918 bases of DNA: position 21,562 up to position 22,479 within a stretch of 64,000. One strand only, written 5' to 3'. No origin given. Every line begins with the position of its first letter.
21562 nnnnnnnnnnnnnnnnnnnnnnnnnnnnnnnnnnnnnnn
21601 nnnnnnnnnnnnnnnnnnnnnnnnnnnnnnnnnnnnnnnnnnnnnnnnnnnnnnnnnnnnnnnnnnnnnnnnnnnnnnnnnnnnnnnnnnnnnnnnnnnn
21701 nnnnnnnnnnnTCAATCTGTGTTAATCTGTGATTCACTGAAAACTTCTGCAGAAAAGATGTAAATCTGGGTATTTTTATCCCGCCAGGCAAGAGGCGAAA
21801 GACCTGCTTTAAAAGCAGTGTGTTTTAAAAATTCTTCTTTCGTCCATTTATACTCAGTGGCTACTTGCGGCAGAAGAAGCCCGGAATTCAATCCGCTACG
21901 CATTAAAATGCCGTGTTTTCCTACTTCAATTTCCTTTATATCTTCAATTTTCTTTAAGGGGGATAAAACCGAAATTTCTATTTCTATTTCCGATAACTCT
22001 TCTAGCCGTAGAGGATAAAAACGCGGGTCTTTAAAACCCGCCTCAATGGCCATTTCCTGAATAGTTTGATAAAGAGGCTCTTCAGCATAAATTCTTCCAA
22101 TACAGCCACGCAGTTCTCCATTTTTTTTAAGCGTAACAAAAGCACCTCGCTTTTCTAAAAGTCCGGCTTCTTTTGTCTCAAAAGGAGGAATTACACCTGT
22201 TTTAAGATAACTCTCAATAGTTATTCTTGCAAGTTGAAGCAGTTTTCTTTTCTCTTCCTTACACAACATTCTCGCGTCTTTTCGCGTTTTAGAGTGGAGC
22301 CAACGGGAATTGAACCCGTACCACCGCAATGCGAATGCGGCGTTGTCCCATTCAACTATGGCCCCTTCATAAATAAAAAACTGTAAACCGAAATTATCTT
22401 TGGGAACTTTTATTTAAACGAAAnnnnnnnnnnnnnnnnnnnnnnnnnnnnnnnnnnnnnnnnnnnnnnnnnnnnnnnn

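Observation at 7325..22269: Split AmmeMemoRadiSam system with a fusion and an extra AMMECR1 paralog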

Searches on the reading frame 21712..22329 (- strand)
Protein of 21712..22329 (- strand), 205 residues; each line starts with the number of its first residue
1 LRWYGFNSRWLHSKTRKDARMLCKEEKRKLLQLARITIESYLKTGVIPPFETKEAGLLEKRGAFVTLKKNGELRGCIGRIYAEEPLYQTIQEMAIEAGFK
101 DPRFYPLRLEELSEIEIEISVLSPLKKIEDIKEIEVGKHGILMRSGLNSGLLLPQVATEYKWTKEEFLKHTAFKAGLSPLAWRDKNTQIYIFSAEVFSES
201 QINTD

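Call 4: search_protein_families(library=ncbifam, proteins=[window:21712-22329:-], max_evalue=0.001)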
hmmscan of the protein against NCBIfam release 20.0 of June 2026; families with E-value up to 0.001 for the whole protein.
window:21712-22329:- (205 aa): 3 families
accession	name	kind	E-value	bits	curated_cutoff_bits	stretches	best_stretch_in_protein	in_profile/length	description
TIGR04335.1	AmmeMemoSam_A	hypoth_equivalog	4.4e-58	195.5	99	1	29-197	2-175/175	AmmeMemoRadiSam system protein A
NF002000.0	PRK00801.1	equivalog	1.3e-56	190.9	273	1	21-201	3-188/201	hypothetical protein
TIGR00296.1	TIGR00296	hypoth_equivalog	4.7e-48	163.5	91.05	1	20-201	2-192/200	TIGR00296 family protein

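Call 5: search_protein_families(library=pfam, proteins=[window:21712-22329:-], max_evalue=0.001)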
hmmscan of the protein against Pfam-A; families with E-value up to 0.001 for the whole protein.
window:21712-22329:- (205 aa): 1 family
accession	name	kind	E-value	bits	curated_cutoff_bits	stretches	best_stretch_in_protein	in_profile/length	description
PF01871.22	AMMECR1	-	3e-59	199.7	25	1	31-197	1-168/168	AMMECR1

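Call 43: find_homologous_proteins(query=window:21712-22269:-, max_evalue=1e-10)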
Query window:21712-22269:- (185 aa): 7891 proteins with E <= 1e-10 among 8000 candidates; the best 120 are listed.
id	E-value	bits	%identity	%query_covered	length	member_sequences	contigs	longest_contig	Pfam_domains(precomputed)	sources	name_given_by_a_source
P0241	2.4e-115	401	100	100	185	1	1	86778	PF01871.23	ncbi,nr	ncbi:MAG: AmmeMemoRadiSam system protein A [Candidatus Omnitrophica bacterium]|nr:AmmeMemoRadiSam sy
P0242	2.0e-85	303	80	91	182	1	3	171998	PF01871.23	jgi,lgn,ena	-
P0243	2.5e-82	293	76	97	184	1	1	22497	PF01871.23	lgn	-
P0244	3.2e-82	293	77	99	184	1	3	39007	PF01871.23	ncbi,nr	ncbi:MAG: AmmeMemoRadiSam system protein A [Candidatus Omnitrophica bacterium]|nr:AmmeMemoRadiSam sy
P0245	2.8e-81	290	74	98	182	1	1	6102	PF01871.23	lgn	-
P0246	1.7e-78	281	75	98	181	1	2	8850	PF01871.23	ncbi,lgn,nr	ncbi:MAG: AmmeMemoRadiSam system protein A [Candidatus Omnitrophica bacterium]|nr:AmmeMemoRadiSam sy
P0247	2.0e-75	271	71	96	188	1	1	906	PF01871.23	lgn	-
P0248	1.5e-71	258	67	98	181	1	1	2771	PF01871.23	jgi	-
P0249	3.0e-68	247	67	98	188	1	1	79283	PF01871.23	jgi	jgi:AmmeMemoRadiSam system protein A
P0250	3.4e-67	244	64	98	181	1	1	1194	PF01871.23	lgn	-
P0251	7.8e-66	239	65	98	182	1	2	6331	PF01871.23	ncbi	-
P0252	2.6e-65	238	63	97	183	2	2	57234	PF01871.23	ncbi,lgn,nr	ncbi:AmmeMemoRadiSam system protein A [bacterium]|nr:AmmeMemoRadiSam system protein A [bacterium]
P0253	6.1e-64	233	62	97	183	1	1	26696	PF01871.23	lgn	-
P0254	8.6e-64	233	61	99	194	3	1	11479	PF01871.23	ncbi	-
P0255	6.0e-63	230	61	97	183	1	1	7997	PF01871.23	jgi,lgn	-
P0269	1.3e-60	222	58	99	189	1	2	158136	PF01871.23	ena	-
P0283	1.0e-59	220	58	97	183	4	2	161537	PF01871.23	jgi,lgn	jgi:AmmeMemoRadiSam system protein A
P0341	6.0e-58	214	57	97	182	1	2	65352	PF01871.23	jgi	-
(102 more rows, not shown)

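Call 44: find_encoding_contigs(protein=P0249, flank=8000, max_places=1)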
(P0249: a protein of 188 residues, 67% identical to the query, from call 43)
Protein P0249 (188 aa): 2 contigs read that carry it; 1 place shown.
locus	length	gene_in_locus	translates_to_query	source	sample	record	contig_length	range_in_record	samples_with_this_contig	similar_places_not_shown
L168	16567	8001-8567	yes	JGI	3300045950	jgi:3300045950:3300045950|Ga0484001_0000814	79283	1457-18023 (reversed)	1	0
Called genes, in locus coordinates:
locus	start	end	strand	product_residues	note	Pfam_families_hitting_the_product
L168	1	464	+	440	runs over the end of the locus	PF07660:STN, PF03958:Secretin_N, PF00263:Secretin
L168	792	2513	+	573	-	PF05157:MshEN, PF00437:T2SSE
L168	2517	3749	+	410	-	PF28597:T2SSF_N, PF00482:T2SSF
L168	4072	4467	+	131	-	PF07963:N_methyl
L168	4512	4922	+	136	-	-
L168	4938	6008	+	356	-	PF00437:T2SSE, PF13191:AAA_16 (weak), PF13401:AAA_22 (faint)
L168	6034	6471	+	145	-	-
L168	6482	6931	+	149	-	-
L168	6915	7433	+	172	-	-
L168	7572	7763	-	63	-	-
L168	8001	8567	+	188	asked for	PF01871:AMMECR1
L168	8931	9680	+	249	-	PF20260:PUA_4, PF04452:Methyltrans_RNA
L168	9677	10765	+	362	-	PF00365:PFK, PF01513:NAD_kinase (weak)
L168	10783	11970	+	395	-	PF00919:UPF0004, PF04055:Radical_SAM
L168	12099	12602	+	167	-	PF02674:Colicin_V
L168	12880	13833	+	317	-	-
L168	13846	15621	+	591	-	PF01807:Zn_ribbon_DnaG, PF08275:DNAG_N, PF01751:Toprim, PF13155:Toprim_2, PF13662:Toprim_4, PF10410:DnaB_bind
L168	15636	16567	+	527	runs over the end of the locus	PF03979:Sigma70_r1_1, PF00140:Sigma70_r1_2, PF04542:Sigma70_r2, PF04539:Sigma70_r3, PF04545:Sigma70_r4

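Call 45: find_encoding_contigs(protein=P0283, flank=8000, max_places=1)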
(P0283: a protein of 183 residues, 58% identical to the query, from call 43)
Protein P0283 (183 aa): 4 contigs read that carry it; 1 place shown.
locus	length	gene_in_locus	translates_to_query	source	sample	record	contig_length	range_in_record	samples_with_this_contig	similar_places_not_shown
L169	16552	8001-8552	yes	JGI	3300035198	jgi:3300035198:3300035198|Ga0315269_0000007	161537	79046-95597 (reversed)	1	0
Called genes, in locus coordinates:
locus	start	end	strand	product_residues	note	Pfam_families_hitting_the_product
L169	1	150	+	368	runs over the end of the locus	PF00226:DnaJ, PF01556:DnaJ_C, PF15777:Anti-TRAP (faint), PF00684:DnaJ_CXXCXGXG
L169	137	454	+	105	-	PF13411:MerR_1, PF00376:MerR, PF13591:MerR_2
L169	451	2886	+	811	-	PF02861:Clp_N, PF00004:AAA, PF23569:NBD_SMAX1, PF17871:AAA_lid_9, PF00004:AAA (weak), PF07724:AAA_2, PF07728:AAA_5, PF10431:ClpB_D2-small, +6 more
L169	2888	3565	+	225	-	PF01694:Rhomboid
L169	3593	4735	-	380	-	PF12229:PG_binding_4, PF04294:VanW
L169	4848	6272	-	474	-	PF01406:tRNA-synt_1e, PF09334:tRNA-synt_1g, PF01921:tRNA-synt_1f (weak), PF00133:tRNA-synt_1 (weak), PF09190:DALR_2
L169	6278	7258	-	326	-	PF01261:AP_endonuc_2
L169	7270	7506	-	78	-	PF03840:SecG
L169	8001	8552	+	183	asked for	PF01871:AMMECR1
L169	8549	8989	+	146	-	PF01451:LMWPc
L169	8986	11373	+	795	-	PF00483:NTP_transferase, PF01128:IspD (weak), PF12804:NTP_transf_3, PF10509:GalKase_gal_bdg, PF00288:GHMP_kinases_N, PF08544:GHMP_kinases_C (weak)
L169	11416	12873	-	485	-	-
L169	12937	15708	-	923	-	PF04465:DUF499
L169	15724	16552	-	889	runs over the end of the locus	PF06634:DUF1156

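Call 46: find_encoding_contigs(protein=P0252, flank=8000, max_places=1)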
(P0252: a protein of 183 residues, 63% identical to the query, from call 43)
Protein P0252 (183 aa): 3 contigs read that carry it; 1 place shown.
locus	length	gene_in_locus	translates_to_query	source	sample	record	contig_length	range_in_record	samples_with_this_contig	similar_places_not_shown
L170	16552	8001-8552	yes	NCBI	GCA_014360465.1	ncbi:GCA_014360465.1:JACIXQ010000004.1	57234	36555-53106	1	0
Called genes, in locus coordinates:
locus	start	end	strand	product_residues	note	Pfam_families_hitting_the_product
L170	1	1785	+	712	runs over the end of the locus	PF07697:7TMR-HDED, PF07698:7TM-7TMR_HD, PF01966:HD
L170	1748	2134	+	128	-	PF02130:YbeY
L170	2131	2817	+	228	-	PF01219:DAGK_prokar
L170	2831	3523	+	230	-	PF00005:ABC_tran, PF13304:AAA_21 (faint)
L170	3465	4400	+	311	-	PF18075:FtsX_ECD, PF02687:FtsX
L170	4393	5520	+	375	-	PF24568:CC_PcsB (weak), PF01551:Peptidase_M23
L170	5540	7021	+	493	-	PF22694:CtpB_N-like, PF00595:PDZ, PF13180:PDZ_2, PF14685:PDZ_Tricorn (faint), PF17820:PDZ_6, PF03572:Peptidase_S41, PF13180:PDZ_2 (weak)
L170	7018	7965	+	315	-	PF04748:Polysacc_deac_2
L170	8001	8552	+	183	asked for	PF01871:AMMECR1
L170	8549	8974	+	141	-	PF01451:LMWPc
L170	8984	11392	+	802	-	PF00483:NTP_transferase, PF01128:IspD (faint), PF12804:NTP_transf_3, PF10509:GalKase_gal_bdg, PF00288:GHMP_kinases_N, PF08544:GHMP_kinases_C (faint)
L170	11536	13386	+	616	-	PF01541:GIY-YIG, PF27096:UvrC_M, PF02151:UVR (weak), PF22920:UvrC_RNaseH, PF08459:UvrC_RNaseH_dom, PF14520:HHH_5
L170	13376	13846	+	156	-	PF01035:DNA_binding_1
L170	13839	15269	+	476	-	PF01229:Glyco_hydro_39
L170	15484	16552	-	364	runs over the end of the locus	-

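Call 62: find_encoding_contigs(protein=P0269, flank=8000, max_places=1)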
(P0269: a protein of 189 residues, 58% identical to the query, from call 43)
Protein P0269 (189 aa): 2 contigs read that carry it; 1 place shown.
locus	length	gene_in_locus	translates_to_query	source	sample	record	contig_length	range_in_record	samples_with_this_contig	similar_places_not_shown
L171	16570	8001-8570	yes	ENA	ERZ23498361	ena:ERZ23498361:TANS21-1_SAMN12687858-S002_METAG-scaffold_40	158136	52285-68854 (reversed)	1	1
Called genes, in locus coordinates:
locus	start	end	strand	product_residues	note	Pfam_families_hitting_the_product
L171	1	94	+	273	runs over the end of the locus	PF03447:NAD_binding_3, PF01958:Asp_DH_C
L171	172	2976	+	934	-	PF02463:SMC_N (faint), PF03193:RsgA_GTPase (faint), PF13191:AAA_16 (faint), PF13304:AAA_21 (faint), PF13555:AAA_29 (faint), PF17760:UvrA_inter, PF17755:UvrA_DNA-bind, PF00005:ABC_tran (weak), +1 more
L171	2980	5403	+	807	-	PF09976:TPR_21 (faint), PF13176:TPR_7 (faint), PF24575:TPR_Slam (faint), PF12895:ANAPC3 (weak), PF13525:YfiO, PF28559:TPR_SusR (weak), PF13424:TPR_12 (weak), PF13432:TPR_16 (weak), +16 more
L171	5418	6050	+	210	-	PF01618:MotA_ExbB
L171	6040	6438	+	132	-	PF02472:ExbD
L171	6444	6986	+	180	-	-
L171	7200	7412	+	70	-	PF10771:DUF2582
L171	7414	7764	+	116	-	PF14341:PilX_N (weak)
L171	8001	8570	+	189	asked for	PF01871:AMMECR1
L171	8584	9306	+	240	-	PF20260:PUA_4, PF04452:Methyltrans_RNA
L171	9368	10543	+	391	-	PF00919:UPF0004, PF04055:Radical_SAM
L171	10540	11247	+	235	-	PF01479:S4, PF00849:PseudoU_synth_2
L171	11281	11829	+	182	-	PF00702:Hydrolase, PF08645:PNK3P, PF13419:HAD_2, PF13242:Hydrolase_like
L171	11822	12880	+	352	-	PF06925:MGDG_synth, PF04101:Glyco_tran_28_C (weak)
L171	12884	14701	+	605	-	PF17764:PriA_3primeBD, PF18074:PriA_C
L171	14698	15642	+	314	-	PF00551:Formyl_trans_N, PF02911:Formyl_trans_C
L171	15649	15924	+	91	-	PF00708:Acylphosphatase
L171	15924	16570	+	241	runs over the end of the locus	PF00149:Metallophos, PF12850:Metallophos_2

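Call 63: find_encoding_contigs(protein=P0341, flank=8000, max_places=1)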
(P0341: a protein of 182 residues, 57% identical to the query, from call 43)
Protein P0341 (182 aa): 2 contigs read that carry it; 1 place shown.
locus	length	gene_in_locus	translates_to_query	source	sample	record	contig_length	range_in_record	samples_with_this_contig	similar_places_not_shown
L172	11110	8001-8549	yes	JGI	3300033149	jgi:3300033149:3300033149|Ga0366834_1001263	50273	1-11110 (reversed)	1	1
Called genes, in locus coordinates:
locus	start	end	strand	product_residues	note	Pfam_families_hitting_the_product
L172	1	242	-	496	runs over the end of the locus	PF04293:SpoVR, PF24755:SpoVR_C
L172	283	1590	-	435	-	PF04285:DUF444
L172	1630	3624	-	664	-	PF08298:AAA_PrkA, PF06798:PrkA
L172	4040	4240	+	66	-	PF20095:DUF6485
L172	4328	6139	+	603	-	PF02518:HATPase_c (faint), PF13589:HATPase_c_3, PF01119:DNA_mis_repair, PF08676:MutL_C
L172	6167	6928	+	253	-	PF01784:DUF34_NIF3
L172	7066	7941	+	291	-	PF01875:Memo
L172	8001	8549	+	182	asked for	PF01871:AMMECR1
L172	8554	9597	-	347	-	PF04464:Glyphos_transf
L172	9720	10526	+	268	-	PF00535:Glycos_transf_2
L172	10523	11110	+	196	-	?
